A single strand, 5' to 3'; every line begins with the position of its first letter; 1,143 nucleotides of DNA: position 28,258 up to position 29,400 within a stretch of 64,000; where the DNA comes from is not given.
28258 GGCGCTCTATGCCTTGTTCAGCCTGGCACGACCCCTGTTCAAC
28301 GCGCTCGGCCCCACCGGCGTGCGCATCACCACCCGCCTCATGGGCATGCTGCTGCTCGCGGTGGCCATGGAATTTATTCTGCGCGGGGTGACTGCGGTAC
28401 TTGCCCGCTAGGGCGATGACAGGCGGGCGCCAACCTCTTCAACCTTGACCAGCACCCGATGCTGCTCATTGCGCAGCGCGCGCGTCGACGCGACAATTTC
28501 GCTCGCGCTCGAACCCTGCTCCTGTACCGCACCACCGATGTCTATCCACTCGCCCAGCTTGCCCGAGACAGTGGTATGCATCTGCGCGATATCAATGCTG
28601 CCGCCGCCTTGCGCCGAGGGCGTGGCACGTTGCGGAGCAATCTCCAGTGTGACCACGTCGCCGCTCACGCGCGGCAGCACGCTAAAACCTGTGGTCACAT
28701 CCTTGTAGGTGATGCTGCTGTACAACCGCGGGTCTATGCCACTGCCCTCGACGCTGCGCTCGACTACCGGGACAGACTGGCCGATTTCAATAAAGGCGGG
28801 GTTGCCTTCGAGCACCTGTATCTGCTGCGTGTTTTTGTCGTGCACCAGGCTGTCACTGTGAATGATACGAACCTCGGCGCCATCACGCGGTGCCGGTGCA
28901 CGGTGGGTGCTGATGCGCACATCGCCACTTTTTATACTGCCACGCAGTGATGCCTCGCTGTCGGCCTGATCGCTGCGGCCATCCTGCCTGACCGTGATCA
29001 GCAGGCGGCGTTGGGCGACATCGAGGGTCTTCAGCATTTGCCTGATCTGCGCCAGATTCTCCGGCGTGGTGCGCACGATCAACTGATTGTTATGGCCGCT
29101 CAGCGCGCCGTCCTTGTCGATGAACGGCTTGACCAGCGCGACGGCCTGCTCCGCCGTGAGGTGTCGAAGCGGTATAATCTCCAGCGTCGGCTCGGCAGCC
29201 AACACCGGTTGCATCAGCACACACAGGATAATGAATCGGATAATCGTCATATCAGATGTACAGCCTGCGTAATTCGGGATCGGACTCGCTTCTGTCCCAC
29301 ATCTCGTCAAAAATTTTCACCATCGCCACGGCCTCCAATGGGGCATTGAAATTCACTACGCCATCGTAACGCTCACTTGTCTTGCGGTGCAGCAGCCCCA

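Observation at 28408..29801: Miniature secretin-like protein and partner translationally coupled to purB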

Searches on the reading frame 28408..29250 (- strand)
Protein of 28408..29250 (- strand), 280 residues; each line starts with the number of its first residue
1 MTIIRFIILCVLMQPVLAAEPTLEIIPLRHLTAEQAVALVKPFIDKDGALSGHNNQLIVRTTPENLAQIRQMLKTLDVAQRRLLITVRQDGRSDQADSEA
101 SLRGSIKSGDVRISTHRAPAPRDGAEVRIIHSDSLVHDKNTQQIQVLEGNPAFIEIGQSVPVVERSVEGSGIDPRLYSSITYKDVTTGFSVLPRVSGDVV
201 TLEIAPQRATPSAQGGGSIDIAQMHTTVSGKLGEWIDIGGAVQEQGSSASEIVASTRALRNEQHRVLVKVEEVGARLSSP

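Call 3: search_protein_families(library=pfam, proteins=[window:28408-29250:-], max_evalue=1)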
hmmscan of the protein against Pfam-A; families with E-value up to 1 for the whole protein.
window:28408-29250:- (280 aa): 4 families
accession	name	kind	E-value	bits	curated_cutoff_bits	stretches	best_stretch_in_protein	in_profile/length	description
PF03958.22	Secretin_N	-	9e-11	42.3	28.2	1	24-81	2-68/69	Bacterial type II/III secretion system short domain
PF00263.26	Secretin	-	3.6e-10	40.1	27.5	1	139-250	11-131/169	Bacterial type II and III secretion system protein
PF11720.13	Inhibitor_I78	-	0.12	12.9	23.6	0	197-219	37-59/65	Peptidase inhibitor I78 family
PF24156.1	DUF7407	-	0.14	12.9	28.2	1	105-139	39-71/74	Domain of unknown function (DUF7407)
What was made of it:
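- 28408..29250 (-): Gene B: minimal secretin (280 aa precursor). Pfam Secretin_N and Secretin both above their cut-offs (call 3).
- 29008..29187 (-): B residues 22-81: a single N3-type (Secretin_N) ring-building domain. Pfam PF03958 E=9e-11 (call 3).
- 28462..28530 (-): B residues 241-263: a 23-residue segment replacing the 37-residue AHL segment of canonical secretins. The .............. motif is deleted. The Pfam match stops at profile position 131 of 169 (call 3).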

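Call 4: search_protein_families(library=ncbifam, proteins=[window:28408-29250:-], max_evalue=1)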
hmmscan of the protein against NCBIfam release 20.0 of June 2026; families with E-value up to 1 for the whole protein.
window:28408-29250:- (280 aa): 6 families
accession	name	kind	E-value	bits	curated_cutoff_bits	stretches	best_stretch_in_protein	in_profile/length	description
TIGR02517.1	type_II_gspD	equivalog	1.4e-16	60.2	351.35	2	143-249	437-552/600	type II secretion system secretin GspD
TIGR02515.1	IV_pilus_PilQ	subfamily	1e-09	37.9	284.35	2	145-249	283-389/428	type IV pilus secretin PilQ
TIGR02516.1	type_III_yscC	equivalog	0.018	13.6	238.45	1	53-116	206-271/463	type III secretion system outer membrane ring subunit SctC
NF009165.0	PRK12512.1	equivalog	0.029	14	198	1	66-118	122-171/184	RNA polymerase sigma factor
NF010083.0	PRK13568.1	equivalog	0.056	12.2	554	0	54-80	160-186/419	DNA uptake porin HofQ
NF007230.0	PRK09648.1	subfamily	0.11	12.2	209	1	64-118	130-181/195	RNA polymerase sigma factor ShbA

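Call 5: find_homologous_proteins(query=window:28408-29250:-, max_evalue=0.001)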
Query window:28408-29250:- (280 aa): 1499 proteins with E <= 0.001 among 4861 candidates; the best 120 are listed.
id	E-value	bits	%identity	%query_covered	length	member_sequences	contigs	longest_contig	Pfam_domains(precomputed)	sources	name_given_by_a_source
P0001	2.1e-173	593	100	100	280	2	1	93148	PF03958.23,PF00263.27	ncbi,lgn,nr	ncbi:MAG: secretin N-terminal domain-containing protein [Gammaproteobacteria bacterium]|nr:secretin 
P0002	7.8e-158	542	92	100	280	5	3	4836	PF03958.23,PF00263.27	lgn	-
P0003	7.4e-153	525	89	98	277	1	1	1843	PF03958.23,PF00263.27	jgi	jgi:type II secretory pathway component GspD/PulD (secretin)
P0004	2.4e-151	520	88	98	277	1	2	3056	PF03958.23,PF00263.27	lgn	-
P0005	1.6e-127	442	76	99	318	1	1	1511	PF03958.23,PF00263.27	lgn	-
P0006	1.5e-120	420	72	99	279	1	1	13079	PF03958.23,PF00263.27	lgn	-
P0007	7.2e-119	414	71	97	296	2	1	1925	PF03958.23,PF00263.27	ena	-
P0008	2.1e-114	399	69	97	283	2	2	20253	PF03958.23,PF00263.27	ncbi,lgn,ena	-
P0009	5.7e-111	388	67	97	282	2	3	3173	PF03958.23,PF00263.27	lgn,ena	-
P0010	7.3e-109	381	67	96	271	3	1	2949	PF00263.27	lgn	-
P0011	5.8e-98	346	60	98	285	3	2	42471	PF03958.23,PF00263.27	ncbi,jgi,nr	ncbi:MAG: nodulation protein NolW [Gammaproteobacteria bacterium]|nr:MAG: nodulation protein NolW [G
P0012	5.2e-95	336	59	98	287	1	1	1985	PF03958.23,PF00263.27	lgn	-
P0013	1.7e-94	334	62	95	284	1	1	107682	PF03958.23,PF00263.27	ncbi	-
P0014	1.1e-89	318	57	93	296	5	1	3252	PF03958.23,PF00263.27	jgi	-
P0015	1.1e-88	315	58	95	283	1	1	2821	PF03958.23,PF00263.27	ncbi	ncbi:MAG: secretin N-terminal domain-containing protein [Gammaproteobacteria bacterium]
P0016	1.6e-87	311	58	95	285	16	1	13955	PF03958.23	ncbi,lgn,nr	ncbi:MAG TPA: secretin N-terminal domain-containing protein [Gammaproteobacteria bacterium]|nr:secre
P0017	6.7e-85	303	57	95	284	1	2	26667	PF03958.23,PF00263.27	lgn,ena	-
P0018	3.0e-83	297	54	97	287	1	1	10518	PF03958.23,PF00263.27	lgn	-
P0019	3.5e-83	297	56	93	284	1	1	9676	PF03958.23,PF00263.27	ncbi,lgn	-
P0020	9.2e-82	292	55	97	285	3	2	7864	PF03958.23,PF00263.27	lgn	-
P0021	1.7e-81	292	55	95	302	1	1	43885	PF03958.23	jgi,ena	-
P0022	3.3e-80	287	54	95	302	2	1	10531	PF03958.23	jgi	jgi:type II secretory pathway component GspD/PulD (secretin)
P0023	5.8e-80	287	54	95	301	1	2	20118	PF03958.23,PF00263.27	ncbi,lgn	-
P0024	7.7e-80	286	54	95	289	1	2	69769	PF03958.23,PF00263.27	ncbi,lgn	ncbi:MAG: secretin N-terminal domain-containing protein [Pseudomonadota bacterium]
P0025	6.3e-78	280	50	96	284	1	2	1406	PF03958.23,PF00263.27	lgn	-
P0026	5.2e-77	277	52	95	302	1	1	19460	PF03958.23,PF00263.27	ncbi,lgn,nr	ncbi:MAG: hypothetical protein M1283_05970 [Gammaproteobacteria bacterium]|nr:hypothetical protein [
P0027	8.1e-75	270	51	95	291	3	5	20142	PF03958.23,PF00263.27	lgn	-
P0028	7.9e-72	260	52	93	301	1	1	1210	PF03958.23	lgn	-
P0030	1.4e-71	259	48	97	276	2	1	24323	PF03958.23,PF00263.27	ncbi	-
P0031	1.6e-71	259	49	97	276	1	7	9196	PF03958.23,PF00263.27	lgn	-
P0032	4.9e-70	254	51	96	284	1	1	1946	PF03958.23,PF00263.27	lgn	-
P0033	6.0e-70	254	49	92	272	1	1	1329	PF03958.23,PF00263.27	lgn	-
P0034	1.5e-69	252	50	96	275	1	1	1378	PF03958.23,PF00263.27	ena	-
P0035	5.0e-69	251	48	97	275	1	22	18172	PF03958.23,PF00263.27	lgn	-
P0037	2.1e-66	242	61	68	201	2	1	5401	PF03958.23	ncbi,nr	ncbi:MAG: nodulation protein NolW, partial [Gammaproteobacteria bacterium]|nr:nodulation protein Nol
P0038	3.4e-66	241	50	96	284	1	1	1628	PF03958.23,PF00263.27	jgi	jgi:type II secretory pathway component GspD/PulD (secretin)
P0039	1.0e-65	240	51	90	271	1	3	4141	PF03958.23,PF00263.27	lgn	-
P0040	1.9e-65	239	46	97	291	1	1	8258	PF03958.23,PF00263.27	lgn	-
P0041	3.2e-65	238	44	97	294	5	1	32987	PF03958.23,PF00263.27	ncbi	ncbi:MAG: secretin N-terminal domain-containing protein [Gammaproteobacteria bacterium]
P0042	6.8e-65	237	49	95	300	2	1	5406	PF03958.23,PF00263.27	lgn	-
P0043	8.1e-65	237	48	90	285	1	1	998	PF03958.23,PF00263.27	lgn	-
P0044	2.2e-64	235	47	90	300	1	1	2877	PF03958.23,PF00263.27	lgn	-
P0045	3.1e-64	235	47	96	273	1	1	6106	PF03958.23,PF00263.27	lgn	-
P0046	3.5e-64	235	47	96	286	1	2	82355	PF03958.23,PF00263.27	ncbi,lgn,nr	ncbi:MAG: hypothetical protein HYU77_08050 [Betaproteobacteria bacterium]|nr:hypothetical protein [B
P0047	1.3e-63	233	49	90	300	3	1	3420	PF03958.23,PF00263.27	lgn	-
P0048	1.4e-63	233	46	91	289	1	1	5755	PF03958.23,PF00263.27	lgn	-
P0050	1.8e-63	233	45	96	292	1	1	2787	PF03958.23,PF00263.27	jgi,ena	-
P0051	2.0e-63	232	48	93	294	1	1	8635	PF03958.23,PF00263.27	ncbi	-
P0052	2.2e-63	232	47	91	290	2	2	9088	PF03958.23,PF00263.27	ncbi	-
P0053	5.1e-63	231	46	91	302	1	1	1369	PF03958.23,PF00263.27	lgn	-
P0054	9.6e-63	230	47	91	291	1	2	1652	PF03958.23,PF00263.27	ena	-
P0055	2.7e-62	229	46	96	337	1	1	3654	PF03958.23,PF00263.27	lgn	-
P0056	3.7e-62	228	46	95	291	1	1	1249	PF03958.23,PF00263.27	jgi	jgi:type II secretory pathway component GspD/PulD (secretin)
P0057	7.2e-62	227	45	97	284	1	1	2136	PF03958.23,PF00263.27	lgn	-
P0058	1.0e-61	227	45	96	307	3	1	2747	PF03958.23,PF00263.27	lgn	-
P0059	2.1e-61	226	46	91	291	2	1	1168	PF03958.23,PF00263.27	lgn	-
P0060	3.7e-61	225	46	92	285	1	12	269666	PF03958.23,PF00263.27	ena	-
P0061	7.2e-61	224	45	98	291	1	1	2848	PF03958.23,PF00263.27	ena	-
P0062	8.7e-61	224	48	93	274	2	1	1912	PF03958.23,PF00263.27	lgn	-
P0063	9.6e-61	224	44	91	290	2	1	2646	PF03958.23,PF00263.27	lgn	-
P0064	1.5e-60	223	45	94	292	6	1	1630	PF03958.23,PF00263.27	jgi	-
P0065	2.8e-60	222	44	96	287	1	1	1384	PF03958.23,PF00263.27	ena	-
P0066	5.3e-60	221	44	97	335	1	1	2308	PF03958.23,PF00263.27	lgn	-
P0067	6.8e-60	221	45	91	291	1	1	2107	PF03958.23,PF00263.27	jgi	jgi:type II secretory pathway component GspD/PulD (secretin)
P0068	8.4e-60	221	46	95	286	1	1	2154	PF03958.23,PF00263.27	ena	-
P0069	1.3e-59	220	44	96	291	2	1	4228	PF03958.23,PF00263.27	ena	-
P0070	1.6e-59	220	45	95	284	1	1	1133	PF03958.23,PF00263.27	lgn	-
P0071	1.6e-59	220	46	91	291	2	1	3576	PF03958.23,PF00263.27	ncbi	-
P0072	2.0e-59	219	47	93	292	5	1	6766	PF03958.23,PF00263.27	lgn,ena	-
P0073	2.7e-59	219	45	94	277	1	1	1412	PF03958.23,PF00263.27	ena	-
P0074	2.8e-59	219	45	96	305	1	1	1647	PF03958.23,PF00263.27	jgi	jgi:hypothetical protein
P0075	3.9e-59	218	47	93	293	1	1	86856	PF03958.23,PF00263.27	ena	-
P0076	4.1e-59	218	44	95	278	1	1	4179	PF03958.23,PF00263.27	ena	-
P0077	4.1e-59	218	44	95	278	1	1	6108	PF03958.23,PF00263.27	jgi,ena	-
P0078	5.2e-59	218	46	90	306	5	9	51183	PF03958.23,PF00263.27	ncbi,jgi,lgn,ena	-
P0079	5.8e-59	218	44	95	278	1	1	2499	PF03958.23,PF00263.27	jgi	-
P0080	6.3e-59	218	43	97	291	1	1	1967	PF03958.23,PF00263.27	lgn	-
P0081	6.3e-59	218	43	94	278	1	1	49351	PF03958.23,PF00263.27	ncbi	-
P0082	6.3e-59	218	44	97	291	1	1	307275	PF03958.23,PF00263.27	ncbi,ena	-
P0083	7.5e-59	217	46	90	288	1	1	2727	PF03958.23,PF00263.27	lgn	-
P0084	7.7e-59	217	44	96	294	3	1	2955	PF03958.23,PF00263.27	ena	-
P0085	1.0e-58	217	47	92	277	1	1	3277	PF03958.23,PF00263.27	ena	-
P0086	1.1e-58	217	44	96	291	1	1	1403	PF03958.23,PF00263.27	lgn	-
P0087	1.2e-58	217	45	93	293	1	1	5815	PF03958.23,PF00263.27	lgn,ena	-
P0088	1.4e-58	216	45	92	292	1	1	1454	PF03958.23,PF00263.27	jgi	jgi:type II secretory pathway component GspD/PulD (secretin)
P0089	2.0e-58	216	46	90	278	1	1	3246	PF03958.23,PF00263.27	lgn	-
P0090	2.1e-58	216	43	95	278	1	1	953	PF03958.23,PF00263.27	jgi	-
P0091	2.3e-58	216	43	95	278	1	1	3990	PF03958.23,PF00263.27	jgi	-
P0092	2.3e-58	216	44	98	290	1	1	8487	PF03958.23,PF00263.27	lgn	-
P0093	2.4e-58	216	44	98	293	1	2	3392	PF03958.23,PF00263.27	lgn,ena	-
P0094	2.5e-58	216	44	90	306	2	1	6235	PF03958.23,PF00263.27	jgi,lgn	jgi:type II secretory pathway component GspD/PulD (secretin)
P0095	2.6e-58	216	44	97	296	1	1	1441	PF03958.23,PF00263.27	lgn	-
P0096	2.8e-58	215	46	96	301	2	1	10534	PF03958.23,PF00263.27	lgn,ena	-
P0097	2.8e-58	215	44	97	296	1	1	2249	PF03958.23,PF00263.27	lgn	-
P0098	2.9e-58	215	46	96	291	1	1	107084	PF03958.23,PF00263.27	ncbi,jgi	jgi:hypothetical protein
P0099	3.1e-58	215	43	90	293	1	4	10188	PF03958.23,PF00263.27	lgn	-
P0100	3.1e-58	215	43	90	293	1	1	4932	PF03958.23,PF00263.27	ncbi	-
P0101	3.1e-58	215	43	90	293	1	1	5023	PF03958.23,PF00263.27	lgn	-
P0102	3.4e-58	215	45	97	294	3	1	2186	PF03958.23,PF00263.27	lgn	-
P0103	3.7e-58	215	45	98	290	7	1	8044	PF03958.23,PF00263.27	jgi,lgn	jgi:type II secretory pathway component GspD/PulD (secretin)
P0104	3.9e-58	215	43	94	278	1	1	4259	PF03958.23,PF00263.27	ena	-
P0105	5.0e-58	215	45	98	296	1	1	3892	PF03958.23,PF00263.27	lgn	-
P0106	5.5e-58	215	44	96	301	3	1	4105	PF03958.23,PF00263.27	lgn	-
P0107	7.9e-58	214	45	97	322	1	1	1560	PF03958.23,PF00263.27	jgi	jgi:hypothetical protein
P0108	8.1e-58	214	44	98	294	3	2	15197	PF03958.23,PF00263.27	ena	-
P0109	8.3e-58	214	46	97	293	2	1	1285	PF03958.23,PF00263.27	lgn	-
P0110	9.7e-58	214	44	97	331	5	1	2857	PF03958.23,PF00263.27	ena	-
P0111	1.2e-57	213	43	90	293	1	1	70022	PF03958.23,PF00263.27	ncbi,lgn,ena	-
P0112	1.3e-57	213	45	96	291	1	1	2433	PF03958.23,PF00263.27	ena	-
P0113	1.8e-57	213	47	92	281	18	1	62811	PF03958.23,PF00263.27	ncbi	-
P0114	1.9e-57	213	44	96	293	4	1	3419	PF03958.23,PF00263.27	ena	-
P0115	2.0e-57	213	42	97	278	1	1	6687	PF03958.23,PF00263.27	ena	-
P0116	2.0e-57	213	44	95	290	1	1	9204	PF03958.23,PF00263.27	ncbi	-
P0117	2.2e-57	213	45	98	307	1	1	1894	PF03958.23,PF00263.27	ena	-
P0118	2.2e-57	213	46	91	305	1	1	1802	PF03958.23,PF00263.27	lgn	-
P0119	2.2e-57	213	44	95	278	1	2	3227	PF03958.23,PF00263.27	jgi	-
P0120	2.3e-57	213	41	95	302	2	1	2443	PF03958.23,PF00263.27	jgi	jgi:type II secretory pathway component GspD/PulD (secretin)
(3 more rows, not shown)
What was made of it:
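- Closest known: RhcC1/NolW, the split T3SS secretin of rhizobia. Same: Some relatives of B carry this name in public records (call 5).
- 1499 word-index hits, of which the best 120 are nearly all 271-337 aa (three shorter, partial entries) (call 5). Some database entries name relatives 'nodulation protein NolW' (call 5).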

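Call 9: find_related_loci(query=A1, collection=genome_contigs, flank=6000)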
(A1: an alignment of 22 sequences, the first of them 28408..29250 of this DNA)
Query A1 (280 aa) in genome_contigs; peptide patterns used: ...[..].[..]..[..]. (x = any residue, [..] = any of these).
558 stretches matched a pattern; 551 encode a relative of the query (tblastn E <= 1e-3); the best 80 are kept; 80 distinct loci.
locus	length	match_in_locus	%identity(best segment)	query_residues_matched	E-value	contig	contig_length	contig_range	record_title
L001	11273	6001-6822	69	1-272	2e-122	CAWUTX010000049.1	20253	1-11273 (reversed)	MAG: uncultured Gammaproteobacteria bacterium isolate HER22_SIP_1000_bin_23_1 genome assembly, contig: HER22_SP_1000_bin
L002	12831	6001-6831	66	1-276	2e-114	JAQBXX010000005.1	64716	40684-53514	MAG: Proteobacteria bacterium isolate casp150-mb.297 NODE_1084_length_64716_cov_0.167309, whole genome shotgun sequence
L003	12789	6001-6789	61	8-272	2e-104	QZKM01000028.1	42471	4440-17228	MAG: Gammaproteobacteria bacterium isolate SURF_13 Ga0104751_1001294, whole genome shotgun sequence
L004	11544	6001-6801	58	7-273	5e-94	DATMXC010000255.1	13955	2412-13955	MAG TPA_asm: Gammaproteobacteria bacterium isolate SMAG_U13110 k141_264687, whole genome shotgun sequence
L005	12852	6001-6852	54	7-273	8e-89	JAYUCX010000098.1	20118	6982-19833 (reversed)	MAG: Gammaproteobacteria bacterium isolate GFS_7033 GFS_7033_97, whole genome shotgun sequence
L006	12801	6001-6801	54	8-272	6e-87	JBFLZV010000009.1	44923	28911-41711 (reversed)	MAG: Pseudomonadota bacterium isolate MAG120 MAG120_9, whole genome shotgun sequence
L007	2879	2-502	75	109-273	8e-76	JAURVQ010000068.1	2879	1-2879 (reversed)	MAG: Gammaproteobacteria bacterium isolate E1_concoct.bin.78 E1_k141_75101, whole genome shotgun sequence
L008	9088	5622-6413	47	19-272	1e-68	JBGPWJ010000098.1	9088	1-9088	MAG: Gammaproteobacteria bacterium isolate OBJ1_062018_090_67 k141_1762259_length_9088_cov_13.2647, whole genome shotgun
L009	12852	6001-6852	45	1-273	8e-67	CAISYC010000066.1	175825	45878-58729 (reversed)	MAG: uncultured beta proteobacterium isolate MJ-time_bin-8966 genome assembly, contig: bin-8966:66/74, whole genome shot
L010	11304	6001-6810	46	22-273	2e-66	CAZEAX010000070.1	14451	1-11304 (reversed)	MAG TPA_asm: uncultured Streptomyces sp. isolate binchicken_co54_71 genome assembly, contig: NODE_7500_length_14451_cov_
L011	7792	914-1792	44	1-273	7e-66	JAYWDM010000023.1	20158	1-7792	MAG: Betaproteobacteria bacterium isolate GL95_UP_metabat_55_sub GL95_UP_metabat_55_sub_22, whole genome shotgun sequenc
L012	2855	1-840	46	18-279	6e-66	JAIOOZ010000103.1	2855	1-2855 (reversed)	MAG: Betaproteobacteria bacterium isolate LakeFargette_0920_ALND_MAG_62_19 LacPavin_0920_ALND_scaffold_165467, whole gen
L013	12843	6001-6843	44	3-273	2e-65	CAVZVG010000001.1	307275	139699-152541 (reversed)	MAG: uncultured Gammaproteobacteria bacterium isolate MFD02416.bin.1.7 genome assembly, contig: contig_10252, whole geno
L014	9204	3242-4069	44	7-273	5e-65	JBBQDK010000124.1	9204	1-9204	MAG: Gammaproteobacteria bacterium isolate Co_metawrap_1177 Cmw_1177_k141_13683482_length_9204_cov_11.1081, whole genome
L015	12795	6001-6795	47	16-273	8e-65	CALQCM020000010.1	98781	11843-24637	MAG: Chitinophaga pinensis isolate HRS-HS12-bin-37 genome assembly, contig: HRSG-H12-C155, whole genome shotgun sequence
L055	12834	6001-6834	38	8-271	7e-55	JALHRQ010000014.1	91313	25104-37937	MAG: Burkholderiales bacterium isolate maxbin.188 c_000000001504, whole genome shotgun sequence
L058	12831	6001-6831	40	7-273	2e-54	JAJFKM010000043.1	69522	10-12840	MAG: Gammaproteobacteria bacterium isolate OFTM63 OFTM63_42, whole genome shotgun sequence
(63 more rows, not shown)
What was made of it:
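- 551 GTDB species carry one diagnostic peptide pattern (call 9).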

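Call 16: search_solved_structures(query=A2, max_evalue=0.01, show_alignments=2)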
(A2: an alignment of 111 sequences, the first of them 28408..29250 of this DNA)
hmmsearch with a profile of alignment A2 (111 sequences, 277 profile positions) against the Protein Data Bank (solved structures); distinct sequences matched with E-value up to 0.01: 12.
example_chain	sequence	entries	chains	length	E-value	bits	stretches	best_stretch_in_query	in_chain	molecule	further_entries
5wln_G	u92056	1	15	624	7.4e-10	41.6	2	58-253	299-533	Type II secretion system protein D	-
6i1x_A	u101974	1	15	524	3.6e-09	39.3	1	56-252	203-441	Type II secretion system protein D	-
6hcg_A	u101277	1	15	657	2.1e-08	36.8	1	54-243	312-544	Type II secretion system protein D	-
7ofh_A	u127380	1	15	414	2.7e-08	36.5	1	34-252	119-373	Virion export protein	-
5zdh_A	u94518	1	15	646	4.1e-08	35.9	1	125-251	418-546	Type II secretion system protein D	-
5w68_A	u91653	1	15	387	4.1e-07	32.6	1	125-251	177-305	Putative type II secretion protein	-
6w6m_A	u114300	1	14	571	9.5e-07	31.4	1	27-251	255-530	Type IV pilus secretin PilQ family protein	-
5mp2_A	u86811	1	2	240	0.00011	24.6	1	26-82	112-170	Type II secretion system protein D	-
9k8v_A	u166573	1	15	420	0.00011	24.6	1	128-251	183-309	General secretion pathway protein D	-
4ec5_A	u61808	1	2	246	0.00012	24.5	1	26-82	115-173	General secretion pathway protein D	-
5ngi_A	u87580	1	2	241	0.00012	24.5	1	26-82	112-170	Type II secretion system protein D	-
4e9j_A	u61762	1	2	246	0.00013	24.4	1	26-82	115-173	General secretion pathway protein D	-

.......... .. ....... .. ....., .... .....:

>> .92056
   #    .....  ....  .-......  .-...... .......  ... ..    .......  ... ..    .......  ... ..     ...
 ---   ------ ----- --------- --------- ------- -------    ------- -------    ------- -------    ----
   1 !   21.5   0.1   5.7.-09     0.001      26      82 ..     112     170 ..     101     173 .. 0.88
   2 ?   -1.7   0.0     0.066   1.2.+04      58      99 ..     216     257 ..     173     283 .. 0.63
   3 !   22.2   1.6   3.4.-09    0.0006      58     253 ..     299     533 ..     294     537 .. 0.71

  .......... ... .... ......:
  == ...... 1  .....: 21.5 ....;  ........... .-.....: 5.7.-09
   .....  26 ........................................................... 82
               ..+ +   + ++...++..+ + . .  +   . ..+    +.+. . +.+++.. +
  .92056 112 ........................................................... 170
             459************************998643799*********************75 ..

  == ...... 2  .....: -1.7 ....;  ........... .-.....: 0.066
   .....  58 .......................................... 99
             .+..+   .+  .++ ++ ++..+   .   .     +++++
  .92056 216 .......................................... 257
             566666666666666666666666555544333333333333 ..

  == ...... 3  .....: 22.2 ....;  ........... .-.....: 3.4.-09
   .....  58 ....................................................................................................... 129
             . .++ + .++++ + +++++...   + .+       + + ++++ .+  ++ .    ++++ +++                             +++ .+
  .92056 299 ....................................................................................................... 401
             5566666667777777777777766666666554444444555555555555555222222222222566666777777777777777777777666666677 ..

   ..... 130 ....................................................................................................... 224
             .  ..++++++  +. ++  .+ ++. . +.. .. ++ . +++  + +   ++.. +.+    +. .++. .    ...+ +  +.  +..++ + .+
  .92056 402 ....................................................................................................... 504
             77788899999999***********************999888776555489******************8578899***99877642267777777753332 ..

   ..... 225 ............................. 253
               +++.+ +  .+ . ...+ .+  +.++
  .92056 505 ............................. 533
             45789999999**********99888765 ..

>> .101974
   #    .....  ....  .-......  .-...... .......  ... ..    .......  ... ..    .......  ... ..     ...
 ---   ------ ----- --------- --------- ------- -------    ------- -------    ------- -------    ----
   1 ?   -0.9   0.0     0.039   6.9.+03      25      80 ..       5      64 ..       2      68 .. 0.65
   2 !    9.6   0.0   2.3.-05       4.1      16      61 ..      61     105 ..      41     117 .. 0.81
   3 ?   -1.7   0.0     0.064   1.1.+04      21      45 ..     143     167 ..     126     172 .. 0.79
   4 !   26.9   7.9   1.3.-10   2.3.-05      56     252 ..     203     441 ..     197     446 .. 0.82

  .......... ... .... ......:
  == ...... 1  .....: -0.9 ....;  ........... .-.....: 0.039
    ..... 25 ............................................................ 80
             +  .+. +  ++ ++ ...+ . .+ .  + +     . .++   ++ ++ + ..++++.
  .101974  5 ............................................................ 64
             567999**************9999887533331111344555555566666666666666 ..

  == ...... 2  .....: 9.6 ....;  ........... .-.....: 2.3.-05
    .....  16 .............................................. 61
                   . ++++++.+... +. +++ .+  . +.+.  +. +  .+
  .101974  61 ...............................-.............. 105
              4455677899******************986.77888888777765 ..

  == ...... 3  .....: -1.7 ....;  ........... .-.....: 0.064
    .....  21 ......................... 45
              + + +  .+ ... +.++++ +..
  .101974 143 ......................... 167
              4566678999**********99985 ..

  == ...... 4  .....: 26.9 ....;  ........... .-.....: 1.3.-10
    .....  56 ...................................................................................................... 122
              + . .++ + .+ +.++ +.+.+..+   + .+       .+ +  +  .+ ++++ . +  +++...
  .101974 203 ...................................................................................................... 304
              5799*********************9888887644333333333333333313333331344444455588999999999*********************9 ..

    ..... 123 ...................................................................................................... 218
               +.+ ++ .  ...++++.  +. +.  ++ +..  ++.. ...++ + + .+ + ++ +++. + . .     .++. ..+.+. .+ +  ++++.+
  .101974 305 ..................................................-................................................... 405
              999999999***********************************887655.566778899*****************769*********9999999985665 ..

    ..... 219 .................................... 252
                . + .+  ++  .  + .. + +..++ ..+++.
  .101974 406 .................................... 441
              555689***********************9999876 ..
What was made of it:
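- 28408..29250 (-): PDB profile hits to GspD, pIV and PilQ at E 7e-10 to 1e-6 (call 16).
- Closest known: Type II secretion secretin GspD. Same: Best NCBIfam partial match (TIGR02517, E=1.4e-16) and best solved-structure match (5wln, E=7e-10) (calls 4, 16).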
